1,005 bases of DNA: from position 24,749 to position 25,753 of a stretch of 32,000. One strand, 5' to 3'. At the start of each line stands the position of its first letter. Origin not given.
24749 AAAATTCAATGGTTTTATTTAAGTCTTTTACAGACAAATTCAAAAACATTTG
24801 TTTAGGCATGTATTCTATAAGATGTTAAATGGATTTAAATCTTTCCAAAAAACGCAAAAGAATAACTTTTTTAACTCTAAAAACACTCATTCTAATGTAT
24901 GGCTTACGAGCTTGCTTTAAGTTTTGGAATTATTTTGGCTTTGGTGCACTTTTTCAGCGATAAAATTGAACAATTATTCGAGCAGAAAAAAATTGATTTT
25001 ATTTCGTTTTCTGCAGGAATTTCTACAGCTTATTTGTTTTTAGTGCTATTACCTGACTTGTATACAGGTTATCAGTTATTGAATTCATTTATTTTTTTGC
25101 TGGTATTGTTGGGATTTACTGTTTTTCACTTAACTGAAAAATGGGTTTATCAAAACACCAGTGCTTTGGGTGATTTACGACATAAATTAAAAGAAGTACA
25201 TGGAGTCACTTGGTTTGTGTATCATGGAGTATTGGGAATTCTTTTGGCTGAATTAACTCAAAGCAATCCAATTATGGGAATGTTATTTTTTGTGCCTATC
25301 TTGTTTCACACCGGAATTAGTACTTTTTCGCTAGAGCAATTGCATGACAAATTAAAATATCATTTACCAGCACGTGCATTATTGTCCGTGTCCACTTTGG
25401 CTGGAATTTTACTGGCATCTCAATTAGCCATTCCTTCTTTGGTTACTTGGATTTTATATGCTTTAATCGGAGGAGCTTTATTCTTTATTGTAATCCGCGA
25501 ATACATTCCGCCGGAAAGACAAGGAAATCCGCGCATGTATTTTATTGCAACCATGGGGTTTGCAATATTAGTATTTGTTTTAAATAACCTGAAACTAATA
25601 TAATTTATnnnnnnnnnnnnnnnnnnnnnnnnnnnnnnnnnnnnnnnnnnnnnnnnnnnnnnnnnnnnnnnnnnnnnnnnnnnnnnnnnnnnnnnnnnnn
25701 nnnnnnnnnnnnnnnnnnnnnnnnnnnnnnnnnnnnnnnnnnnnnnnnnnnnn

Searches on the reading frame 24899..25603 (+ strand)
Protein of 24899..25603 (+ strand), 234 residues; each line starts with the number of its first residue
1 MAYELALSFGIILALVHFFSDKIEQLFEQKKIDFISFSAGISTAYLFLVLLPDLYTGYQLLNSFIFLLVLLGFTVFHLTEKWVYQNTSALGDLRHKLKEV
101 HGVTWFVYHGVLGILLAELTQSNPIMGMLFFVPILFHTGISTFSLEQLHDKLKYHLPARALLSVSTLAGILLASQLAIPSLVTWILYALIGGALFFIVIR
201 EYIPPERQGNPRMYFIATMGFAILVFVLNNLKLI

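Call 18: search_protein_families(library=pfam, proteins=[window:24899-25603:+])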
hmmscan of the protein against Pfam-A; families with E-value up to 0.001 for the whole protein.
window:24899-25603:+ (234 aa): 0 families

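Call 90: search_protein_families(library=phrogs, proteins=[window:24899-25603:+], max_evalue=0.01)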
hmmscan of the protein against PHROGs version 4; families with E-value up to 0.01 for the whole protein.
window:24899-25603:+ (234 aa): 1 family
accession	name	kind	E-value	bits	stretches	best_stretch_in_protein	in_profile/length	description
phrog_36716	-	unknown function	0.0028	19.1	0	29-77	25-73/86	-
